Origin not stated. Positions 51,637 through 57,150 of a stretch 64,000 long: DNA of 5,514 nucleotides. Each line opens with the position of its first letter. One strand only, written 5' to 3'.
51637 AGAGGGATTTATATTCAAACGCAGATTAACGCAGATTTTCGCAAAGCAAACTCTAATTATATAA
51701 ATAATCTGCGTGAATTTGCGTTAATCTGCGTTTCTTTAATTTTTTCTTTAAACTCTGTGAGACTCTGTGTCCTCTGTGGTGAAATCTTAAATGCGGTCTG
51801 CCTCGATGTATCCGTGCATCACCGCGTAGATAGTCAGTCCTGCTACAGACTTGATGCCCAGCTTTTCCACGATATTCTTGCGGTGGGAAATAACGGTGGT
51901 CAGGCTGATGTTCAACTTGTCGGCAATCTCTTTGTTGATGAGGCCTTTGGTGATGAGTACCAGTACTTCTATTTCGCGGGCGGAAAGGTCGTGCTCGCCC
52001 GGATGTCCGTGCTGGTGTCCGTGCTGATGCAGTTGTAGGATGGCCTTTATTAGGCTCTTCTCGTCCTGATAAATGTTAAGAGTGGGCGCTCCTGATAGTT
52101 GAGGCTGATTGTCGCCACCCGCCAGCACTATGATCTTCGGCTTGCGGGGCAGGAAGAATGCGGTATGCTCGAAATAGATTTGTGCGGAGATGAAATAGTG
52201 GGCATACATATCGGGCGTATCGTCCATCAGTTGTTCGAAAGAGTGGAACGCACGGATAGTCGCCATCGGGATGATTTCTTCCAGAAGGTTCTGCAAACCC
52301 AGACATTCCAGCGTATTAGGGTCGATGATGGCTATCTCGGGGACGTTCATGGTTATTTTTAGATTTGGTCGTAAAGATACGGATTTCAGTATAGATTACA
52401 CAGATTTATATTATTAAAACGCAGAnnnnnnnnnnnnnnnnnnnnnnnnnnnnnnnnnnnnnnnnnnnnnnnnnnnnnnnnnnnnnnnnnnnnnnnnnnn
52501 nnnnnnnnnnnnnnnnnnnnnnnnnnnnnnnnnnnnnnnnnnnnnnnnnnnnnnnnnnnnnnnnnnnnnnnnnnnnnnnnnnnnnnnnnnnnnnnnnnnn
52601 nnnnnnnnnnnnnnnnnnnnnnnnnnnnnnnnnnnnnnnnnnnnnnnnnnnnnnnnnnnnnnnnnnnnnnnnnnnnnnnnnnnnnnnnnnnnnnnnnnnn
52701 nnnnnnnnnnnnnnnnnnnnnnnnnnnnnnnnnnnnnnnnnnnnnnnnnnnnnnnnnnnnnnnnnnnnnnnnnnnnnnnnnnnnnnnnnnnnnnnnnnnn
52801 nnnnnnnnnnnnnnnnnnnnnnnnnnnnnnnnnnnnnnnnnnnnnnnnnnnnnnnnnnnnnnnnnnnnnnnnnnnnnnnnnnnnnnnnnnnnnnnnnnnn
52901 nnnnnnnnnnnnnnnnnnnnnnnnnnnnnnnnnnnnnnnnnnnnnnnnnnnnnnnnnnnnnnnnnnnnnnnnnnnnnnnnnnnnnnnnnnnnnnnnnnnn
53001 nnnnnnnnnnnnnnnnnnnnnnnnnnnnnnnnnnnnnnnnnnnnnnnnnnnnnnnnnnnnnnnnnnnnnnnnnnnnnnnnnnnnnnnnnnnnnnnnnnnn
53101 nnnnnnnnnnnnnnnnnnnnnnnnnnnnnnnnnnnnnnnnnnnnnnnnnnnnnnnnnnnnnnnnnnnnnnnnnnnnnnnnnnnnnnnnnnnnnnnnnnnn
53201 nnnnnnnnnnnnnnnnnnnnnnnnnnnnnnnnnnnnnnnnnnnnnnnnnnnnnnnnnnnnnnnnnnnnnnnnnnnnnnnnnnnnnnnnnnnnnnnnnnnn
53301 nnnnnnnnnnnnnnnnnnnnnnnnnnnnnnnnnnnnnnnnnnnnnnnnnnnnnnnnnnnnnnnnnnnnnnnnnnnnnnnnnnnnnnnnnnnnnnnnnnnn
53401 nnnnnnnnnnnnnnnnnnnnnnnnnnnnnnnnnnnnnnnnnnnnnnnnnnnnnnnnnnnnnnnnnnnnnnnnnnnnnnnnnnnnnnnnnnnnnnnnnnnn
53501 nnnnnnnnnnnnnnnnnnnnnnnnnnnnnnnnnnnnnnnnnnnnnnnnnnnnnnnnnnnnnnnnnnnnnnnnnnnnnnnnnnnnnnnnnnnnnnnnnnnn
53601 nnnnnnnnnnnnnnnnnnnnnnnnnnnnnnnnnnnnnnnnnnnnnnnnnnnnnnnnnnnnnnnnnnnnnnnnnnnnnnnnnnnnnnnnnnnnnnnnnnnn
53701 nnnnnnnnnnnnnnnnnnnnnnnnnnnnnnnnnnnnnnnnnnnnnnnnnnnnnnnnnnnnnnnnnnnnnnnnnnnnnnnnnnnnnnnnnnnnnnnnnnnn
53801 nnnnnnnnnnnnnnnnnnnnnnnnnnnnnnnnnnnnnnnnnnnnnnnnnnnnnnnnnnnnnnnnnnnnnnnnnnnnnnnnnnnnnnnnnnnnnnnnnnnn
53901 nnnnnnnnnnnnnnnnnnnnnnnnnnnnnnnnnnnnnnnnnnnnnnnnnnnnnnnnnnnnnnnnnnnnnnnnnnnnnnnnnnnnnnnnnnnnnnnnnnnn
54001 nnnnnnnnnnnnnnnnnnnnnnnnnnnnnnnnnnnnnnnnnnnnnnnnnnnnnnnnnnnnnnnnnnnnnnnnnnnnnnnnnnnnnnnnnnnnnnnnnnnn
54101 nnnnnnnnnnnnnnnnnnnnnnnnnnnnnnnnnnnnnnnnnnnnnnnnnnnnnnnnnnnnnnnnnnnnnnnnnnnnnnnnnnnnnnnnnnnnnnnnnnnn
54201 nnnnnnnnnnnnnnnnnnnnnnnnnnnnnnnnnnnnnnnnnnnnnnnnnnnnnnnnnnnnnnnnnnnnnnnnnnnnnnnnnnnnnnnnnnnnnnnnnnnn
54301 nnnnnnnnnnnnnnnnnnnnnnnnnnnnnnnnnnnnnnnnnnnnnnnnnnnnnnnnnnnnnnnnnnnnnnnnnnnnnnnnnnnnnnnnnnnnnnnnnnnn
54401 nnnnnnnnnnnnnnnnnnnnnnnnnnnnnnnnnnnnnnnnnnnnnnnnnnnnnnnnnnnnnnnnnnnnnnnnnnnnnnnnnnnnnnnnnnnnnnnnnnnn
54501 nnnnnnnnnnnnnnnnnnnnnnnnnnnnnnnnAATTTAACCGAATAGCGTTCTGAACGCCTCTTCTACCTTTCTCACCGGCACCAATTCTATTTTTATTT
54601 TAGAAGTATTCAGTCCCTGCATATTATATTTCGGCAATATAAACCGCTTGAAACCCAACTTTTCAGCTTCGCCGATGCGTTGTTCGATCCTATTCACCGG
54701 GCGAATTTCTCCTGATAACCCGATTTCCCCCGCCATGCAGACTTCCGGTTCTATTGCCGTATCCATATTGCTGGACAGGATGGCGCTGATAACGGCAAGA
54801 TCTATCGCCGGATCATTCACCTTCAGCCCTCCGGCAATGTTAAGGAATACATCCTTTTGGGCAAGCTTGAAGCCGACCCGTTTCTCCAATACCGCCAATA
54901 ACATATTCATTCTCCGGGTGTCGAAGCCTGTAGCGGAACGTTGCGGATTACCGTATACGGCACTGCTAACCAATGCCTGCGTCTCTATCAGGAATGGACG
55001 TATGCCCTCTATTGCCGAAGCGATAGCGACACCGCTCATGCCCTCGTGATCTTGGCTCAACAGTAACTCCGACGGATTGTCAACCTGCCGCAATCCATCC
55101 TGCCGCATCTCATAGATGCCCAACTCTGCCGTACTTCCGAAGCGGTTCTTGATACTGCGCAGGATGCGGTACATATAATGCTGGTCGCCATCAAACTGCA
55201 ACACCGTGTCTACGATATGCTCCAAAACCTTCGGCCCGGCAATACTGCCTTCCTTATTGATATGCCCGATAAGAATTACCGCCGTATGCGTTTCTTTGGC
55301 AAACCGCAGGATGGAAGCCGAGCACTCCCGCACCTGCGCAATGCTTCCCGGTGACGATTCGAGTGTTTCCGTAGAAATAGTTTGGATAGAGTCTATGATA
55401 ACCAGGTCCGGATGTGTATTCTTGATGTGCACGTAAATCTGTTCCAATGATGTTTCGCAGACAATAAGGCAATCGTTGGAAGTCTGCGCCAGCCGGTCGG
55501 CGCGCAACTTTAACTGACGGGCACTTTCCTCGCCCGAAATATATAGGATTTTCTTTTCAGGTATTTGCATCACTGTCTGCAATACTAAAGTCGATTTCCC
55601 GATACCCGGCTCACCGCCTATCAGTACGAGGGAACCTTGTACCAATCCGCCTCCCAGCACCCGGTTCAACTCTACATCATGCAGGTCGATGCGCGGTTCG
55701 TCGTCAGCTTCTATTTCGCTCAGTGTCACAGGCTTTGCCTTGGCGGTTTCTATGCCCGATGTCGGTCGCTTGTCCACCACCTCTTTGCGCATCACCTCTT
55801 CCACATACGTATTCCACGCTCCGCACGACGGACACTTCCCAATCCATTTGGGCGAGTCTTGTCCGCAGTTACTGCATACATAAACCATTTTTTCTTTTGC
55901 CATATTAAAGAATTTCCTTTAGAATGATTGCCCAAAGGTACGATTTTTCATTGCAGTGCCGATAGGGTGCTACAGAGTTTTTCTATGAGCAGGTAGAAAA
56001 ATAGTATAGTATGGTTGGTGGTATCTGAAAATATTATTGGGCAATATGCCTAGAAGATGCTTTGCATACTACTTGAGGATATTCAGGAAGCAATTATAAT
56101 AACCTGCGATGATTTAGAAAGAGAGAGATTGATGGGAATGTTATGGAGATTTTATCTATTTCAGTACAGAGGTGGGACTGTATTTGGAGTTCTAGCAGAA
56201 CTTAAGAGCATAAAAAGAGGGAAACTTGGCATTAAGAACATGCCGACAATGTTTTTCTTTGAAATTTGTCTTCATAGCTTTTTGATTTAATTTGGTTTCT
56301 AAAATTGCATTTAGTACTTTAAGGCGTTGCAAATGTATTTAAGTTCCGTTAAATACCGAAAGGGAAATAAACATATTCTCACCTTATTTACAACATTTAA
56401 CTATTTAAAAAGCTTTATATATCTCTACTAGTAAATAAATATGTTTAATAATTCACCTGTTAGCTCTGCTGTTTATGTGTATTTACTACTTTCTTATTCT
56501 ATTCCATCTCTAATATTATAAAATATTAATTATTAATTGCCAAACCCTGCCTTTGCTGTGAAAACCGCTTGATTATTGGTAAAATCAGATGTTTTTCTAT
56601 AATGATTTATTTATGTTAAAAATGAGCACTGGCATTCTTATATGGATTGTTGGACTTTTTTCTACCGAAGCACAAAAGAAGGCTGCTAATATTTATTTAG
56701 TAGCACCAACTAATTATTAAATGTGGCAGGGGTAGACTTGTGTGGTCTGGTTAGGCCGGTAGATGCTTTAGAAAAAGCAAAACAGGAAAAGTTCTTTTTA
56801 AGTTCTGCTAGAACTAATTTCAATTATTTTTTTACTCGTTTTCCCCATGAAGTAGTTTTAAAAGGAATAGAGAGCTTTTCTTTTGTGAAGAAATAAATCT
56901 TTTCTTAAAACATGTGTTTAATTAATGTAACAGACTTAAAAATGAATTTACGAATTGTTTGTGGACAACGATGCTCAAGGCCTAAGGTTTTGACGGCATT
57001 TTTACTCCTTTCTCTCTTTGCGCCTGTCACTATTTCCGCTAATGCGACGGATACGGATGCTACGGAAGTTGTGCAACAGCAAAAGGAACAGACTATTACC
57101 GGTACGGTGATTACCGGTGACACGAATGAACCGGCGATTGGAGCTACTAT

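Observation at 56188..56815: Candidate invertible promoter (inverton) upstream of the SusC/SusD locus, apparently locked OFF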

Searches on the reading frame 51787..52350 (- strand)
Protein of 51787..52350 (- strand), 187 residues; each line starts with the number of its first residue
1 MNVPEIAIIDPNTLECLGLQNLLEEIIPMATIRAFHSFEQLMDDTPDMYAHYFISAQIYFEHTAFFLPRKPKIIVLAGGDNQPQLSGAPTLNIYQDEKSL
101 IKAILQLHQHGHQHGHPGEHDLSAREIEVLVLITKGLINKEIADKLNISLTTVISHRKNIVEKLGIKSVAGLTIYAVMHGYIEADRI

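Call 43: search_protein_families(library=pfam, proteins=[window:51787-52350:-], max_evalue=0.00001)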
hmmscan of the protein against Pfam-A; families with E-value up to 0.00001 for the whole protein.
window:51787-52350:- (187 aa): 1 family
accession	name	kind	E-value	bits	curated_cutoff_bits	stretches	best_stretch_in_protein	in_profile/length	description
PF00196.25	GerE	-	6.3e-18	64.6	23.5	1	122-176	3-57/57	Bacterial regulatory proteins, luxR family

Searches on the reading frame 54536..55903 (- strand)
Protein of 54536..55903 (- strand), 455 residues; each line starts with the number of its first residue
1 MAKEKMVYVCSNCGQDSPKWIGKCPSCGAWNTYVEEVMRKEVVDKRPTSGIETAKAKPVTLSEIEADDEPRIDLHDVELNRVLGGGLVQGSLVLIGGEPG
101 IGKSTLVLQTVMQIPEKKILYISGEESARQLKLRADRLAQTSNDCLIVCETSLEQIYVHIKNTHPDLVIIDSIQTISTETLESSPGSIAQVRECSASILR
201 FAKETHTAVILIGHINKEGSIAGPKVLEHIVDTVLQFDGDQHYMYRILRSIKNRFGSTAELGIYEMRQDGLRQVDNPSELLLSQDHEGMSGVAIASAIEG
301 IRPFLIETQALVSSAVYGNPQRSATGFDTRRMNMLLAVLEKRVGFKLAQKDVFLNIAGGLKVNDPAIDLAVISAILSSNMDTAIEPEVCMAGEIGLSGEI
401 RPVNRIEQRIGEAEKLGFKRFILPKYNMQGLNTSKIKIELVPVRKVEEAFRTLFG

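Call 7: search_protein_families(library=pfam, proteins=[window:54536-55903:-])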
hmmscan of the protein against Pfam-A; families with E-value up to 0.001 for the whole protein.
window:54536-55903:- (455 aa): 12 families
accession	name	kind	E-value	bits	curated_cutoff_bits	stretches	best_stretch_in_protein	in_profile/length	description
PF06745.19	ATPase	-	4.4e-14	52.8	26.6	2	79-138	8-70/231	KaiC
PF13481.12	AAA_25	-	9.5e-13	48.6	27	1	78-219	21-194/195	AAA domain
PF13541.12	ChlI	-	7.5e-12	45.7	27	1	338-427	35-121/121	Subunit ChlI of Mg-chelatase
PF18073.7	Zn_ribbon_LapB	-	2.3e-11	43.6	25.7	1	8-34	1-27/28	Rubredoxin metal binding domain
PF03796.21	DnaB_C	-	2.8e-09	37.2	27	1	79-134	9-66/255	DnaB-like helicase C terminal domain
PF05362.19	Lon_C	-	3.1e-09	37.2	21.1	1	350-450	94-199/205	Lon protease (S16) C-terminal proteolytic domain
PF13401.12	AAA_22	-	3.4e-07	31.1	27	1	91-214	6-123/130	AAA domain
PF13191.12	AAA_16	-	3.8e-05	24.7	32.6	1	82-129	19-63/167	AAA ATPase domain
PF13479.12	AAA_24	-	4.3e-05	23.9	27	1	93-177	5-77/195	AAA domain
PF20720.3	nSTAND3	-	9.3e-05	22.6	27.2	1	91-179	18-101/155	Novel STAND NTPase 3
PF13173.12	AAA_14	-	0.00019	21.9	27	1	92-177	4-75/129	AAA domain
PF00004.35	AAA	-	0.00058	20.8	21.2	0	93-221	1-114/131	ATPase family associated with various cellular activities (AAA)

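Call 15: find_encoding_contigs(protein=window:54536-55903:-, flank=6000, max_places=10)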
Protein window:54536-55903:- (455 aa): 6 contigs read that carry it; 6 places shown.
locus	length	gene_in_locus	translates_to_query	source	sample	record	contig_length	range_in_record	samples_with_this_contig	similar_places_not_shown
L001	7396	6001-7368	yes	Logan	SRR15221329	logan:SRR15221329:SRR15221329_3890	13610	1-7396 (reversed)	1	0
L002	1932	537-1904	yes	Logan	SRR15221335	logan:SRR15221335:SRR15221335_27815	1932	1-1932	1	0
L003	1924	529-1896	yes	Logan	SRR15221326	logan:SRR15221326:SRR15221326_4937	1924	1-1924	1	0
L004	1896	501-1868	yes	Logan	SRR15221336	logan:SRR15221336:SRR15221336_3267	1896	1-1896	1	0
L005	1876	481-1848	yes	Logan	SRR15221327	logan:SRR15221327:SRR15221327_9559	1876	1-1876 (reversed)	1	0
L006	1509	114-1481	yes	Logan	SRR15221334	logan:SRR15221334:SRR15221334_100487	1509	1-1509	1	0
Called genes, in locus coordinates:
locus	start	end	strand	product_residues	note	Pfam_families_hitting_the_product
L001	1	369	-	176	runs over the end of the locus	PF07980:SusD_RagB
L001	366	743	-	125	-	-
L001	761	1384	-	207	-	PF14322:SusD-like_3 (weak)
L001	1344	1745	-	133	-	-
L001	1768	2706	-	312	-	-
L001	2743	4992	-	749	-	PF13620:CarboxypepD_reg (weak), PF13715:CarbopepD_reg_2, PF07715:Plug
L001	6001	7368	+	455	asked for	PF18073:Zn_ribbon_LapB, PF13481:AAA_25, PF03796:DnaB_C (faint), PF06745:ATPase (weak), PF13401:AAA_22 (weak), PF13541:ChlI, PF05362:Lon_C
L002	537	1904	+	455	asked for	PF18073:Zn_ribbon_LapB, PF13481:AAA_25, PF03796:DnaB_C (faint), PF06745:ATPase (weak), PF13401:AAA_22 (weak), PF13541:ChlI, PF05362:Lon_C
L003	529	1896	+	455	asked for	PF18073:Zn_ribbon_LapB, PF13481:AAA_25, PF03796:DnaB_C (faint), PF06745:ATPase (weak), PF13401:AAA_22 (weak), PF13541:ChlI, PF05362:Lon_C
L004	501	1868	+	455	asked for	PF18073:Zn_ribbon_LapB, PF13481:AAA_25, PF03796:DnaB_C (faint), PF06745:ATPase (weak), PF13401:AAA_22 (weak), PF13541:ChlI, PF05362:Lon_C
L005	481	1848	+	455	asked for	PF18073:Zn_ribbon_LapB, PF13481:AAA_25, PF03796:DnaB_C (faint), PF06745:ATPase (weak), PF13401:AAA_22 (weak), PF13541:ChlI, PF05362:Lon_C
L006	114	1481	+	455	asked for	PF18073:Zn_ribbon_LapB, PF13481:AAA_25, PF03796:DnaB_C (faint), PF06745:ATPase (weak), PF13401:AAA_22 (weak), PF13541:ChlI, PF05362:Lon_C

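Call 67: find_encoding_contigs(protein=P0003, flank=3500, max_places=10)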
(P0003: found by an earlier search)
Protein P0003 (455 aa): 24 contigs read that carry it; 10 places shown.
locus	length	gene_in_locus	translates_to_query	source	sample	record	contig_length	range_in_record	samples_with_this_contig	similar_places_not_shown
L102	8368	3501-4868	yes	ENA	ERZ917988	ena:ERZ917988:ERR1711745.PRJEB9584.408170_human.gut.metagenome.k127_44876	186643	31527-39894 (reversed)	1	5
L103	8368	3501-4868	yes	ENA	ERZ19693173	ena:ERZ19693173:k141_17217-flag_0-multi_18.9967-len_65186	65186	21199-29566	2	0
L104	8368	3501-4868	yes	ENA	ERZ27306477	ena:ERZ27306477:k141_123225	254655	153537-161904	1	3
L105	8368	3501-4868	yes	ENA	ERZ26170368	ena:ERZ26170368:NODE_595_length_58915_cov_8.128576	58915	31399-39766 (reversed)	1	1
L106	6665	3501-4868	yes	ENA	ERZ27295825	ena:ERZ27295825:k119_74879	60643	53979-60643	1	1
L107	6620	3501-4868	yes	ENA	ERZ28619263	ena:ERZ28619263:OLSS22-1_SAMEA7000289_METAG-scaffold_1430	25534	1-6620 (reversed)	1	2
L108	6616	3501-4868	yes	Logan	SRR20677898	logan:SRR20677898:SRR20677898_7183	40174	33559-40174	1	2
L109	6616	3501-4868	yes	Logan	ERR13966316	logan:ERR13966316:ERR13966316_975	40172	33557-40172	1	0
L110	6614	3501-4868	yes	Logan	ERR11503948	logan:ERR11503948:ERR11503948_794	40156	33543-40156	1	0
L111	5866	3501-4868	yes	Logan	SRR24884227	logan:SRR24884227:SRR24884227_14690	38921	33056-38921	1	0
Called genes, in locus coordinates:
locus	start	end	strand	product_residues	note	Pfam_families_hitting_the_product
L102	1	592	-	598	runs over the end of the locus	-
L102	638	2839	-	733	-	PF00933:Glyco_hydro_3, PF01915:Glyco_hydro_3_C, PF14310:Fn3-like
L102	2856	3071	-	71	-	-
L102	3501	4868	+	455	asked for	PF18073:Zn_ribbon_LapB, PF13481:AAA_25, PF03796:DnaB_C (faint), PF06745:ATPase (weak), PF13541:ChlI, PF05362:Lon_C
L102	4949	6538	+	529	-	PF28550:DUF8436, PF07992:Pyr_redox_2 (faint), PF03486:HI0933_like (weak), PF00890:FAD_binding_2 (faint), PF01266:DAO (faint), PF21688:FAD-depend_C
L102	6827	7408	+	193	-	PF04542:Sigma70_r2, PF08281:Sigma70_r4_2, PF04545:Sigma70_r4, PF00196:GerE (weak)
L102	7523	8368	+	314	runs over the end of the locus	PF04773:FecR, PF16344:FecR_C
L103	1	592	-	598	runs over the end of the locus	-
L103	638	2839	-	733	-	PF00933:Glyco_hydro_3, PF01915:Glyco_hydro_3_C, PF14310:Fn3-like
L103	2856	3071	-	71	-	-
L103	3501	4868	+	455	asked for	PF18073:Zn_ribbon_LapB, PF13481:AAA_25, PF03796:DnaB_C (faint), PF06745:ATPase (weak), PF13541:ChlI, PF05362:Lon_C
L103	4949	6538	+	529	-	PF28550:DUF8436, PF07992:Pyr_redox_2 (faint), PF03486:HI0933_like (weak), PF00890:FAD_binding_2 (faint), PF01266:DAO (faint), PF21688:FAD-depend_C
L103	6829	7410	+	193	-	PF04542:Sigma70_r2, PF08281:Sigma70_r4_2, PF04545:Sigma70_r4, PF00196:GerE (weak)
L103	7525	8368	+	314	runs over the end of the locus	PF04773:FecR, PF16344:FecR_C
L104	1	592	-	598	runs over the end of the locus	-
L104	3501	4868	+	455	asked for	PF18073:Zn_ribbon_LapB, PF13481:AAA_25, PF03796:DnaB_C (faint), PF06745:ATPase (weak), PF13541:ChlI, PF05362:Lon_C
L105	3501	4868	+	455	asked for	PF18073:Zn_ribbon_LapB, PF13481:AAA_25, PF03796:DnaB_C (faint), PF06745:ATPase (weak), PF13541:ChlI, PF05362:Lon_C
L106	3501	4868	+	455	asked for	PF18073:Zn_ribbon_LapB, PF13481:AAA_25, PF03796:DnaB_C (faint), PF06745:ATPase (weak), PF13541:ChlI, PF05362:Lon_C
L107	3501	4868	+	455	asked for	PF18073:Zn_ribbon_LapB, PF13481:AAA_25, PF03796:DnaB_C (faint), PF06745:ATPase (weak), PF13541:ChlI, PF05362:Lon_C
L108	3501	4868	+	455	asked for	PF18073:Zn_ribbon_LapB, PF13481:AAA_25, PF03796:DnaB_C (faint), PF06745:ATPase (weak), PF13541:ChlI, PF05362:Lon_C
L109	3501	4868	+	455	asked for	PF18073:Zn_ribbon_LapB, PF13481:AAA_25, PF03796:DnaB_C (faint), PF06745:ATPase (weak), PF13541:ChlI, PF05362:Lon_C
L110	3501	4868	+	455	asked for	PF18073:Zn_ribbon_LapB, PF13481:AAA_25, PF03796:DnaB_C (faint), PF06745:ATPase (weak), PF13541:ChlI, PF05362:Lon_C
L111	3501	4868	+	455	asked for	PF18073:Zn_ribbon_LapB, PF13481:AAA_25, PF03796:DnaB_C (faint), PF06745:ATPase (weak), PF13541:ChlI, PF05362:Lon_C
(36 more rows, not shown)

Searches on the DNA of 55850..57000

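Call 57: search_rna_families(source=window, start=55850, end=57000, threshold=evalue, max_evalue=1)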
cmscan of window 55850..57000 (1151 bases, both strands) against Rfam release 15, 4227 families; matches with E-value up to 1: 0.
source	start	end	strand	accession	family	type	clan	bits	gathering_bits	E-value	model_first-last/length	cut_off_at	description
